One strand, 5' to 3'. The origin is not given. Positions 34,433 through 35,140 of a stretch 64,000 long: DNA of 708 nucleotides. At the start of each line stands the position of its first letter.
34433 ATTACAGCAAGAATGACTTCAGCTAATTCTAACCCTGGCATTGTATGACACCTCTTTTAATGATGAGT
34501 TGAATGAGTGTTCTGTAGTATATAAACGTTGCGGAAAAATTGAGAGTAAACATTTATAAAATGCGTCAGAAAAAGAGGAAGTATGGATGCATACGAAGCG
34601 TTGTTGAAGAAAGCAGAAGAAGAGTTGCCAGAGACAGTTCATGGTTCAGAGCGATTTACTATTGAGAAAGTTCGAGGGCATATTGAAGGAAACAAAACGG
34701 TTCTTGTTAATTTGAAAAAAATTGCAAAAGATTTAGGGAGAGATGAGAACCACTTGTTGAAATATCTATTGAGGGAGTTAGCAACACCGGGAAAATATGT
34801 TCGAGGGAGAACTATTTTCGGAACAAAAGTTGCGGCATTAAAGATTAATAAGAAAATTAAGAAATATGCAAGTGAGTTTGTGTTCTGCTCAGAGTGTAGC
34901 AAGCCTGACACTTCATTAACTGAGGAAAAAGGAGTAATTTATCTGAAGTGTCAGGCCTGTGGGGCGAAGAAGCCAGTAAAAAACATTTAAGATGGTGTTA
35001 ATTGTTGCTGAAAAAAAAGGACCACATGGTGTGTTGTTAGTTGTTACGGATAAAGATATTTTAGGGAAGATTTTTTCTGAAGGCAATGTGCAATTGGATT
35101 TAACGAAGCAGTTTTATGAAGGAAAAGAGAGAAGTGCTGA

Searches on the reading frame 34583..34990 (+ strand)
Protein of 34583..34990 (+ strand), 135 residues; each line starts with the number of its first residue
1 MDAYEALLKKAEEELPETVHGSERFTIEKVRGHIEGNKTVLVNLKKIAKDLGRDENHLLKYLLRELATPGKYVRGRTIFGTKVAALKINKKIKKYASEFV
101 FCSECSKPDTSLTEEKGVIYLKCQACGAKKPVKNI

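Call 38: search_protein_families(library=pfam, proteins=[window:34583-34990:+], max_evalue=0.001)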
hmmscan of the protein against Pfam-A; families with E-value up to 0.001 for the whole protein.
window:34583-34990:+ (135 aa): 1 family
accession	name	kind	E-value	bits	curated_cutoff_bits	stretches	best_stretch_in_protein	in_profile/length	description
PF01873.23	eIF-5_eIF-2B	-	1.9e-32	112.1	27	1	20-129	6-117/117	Domain found in IF2B/IF5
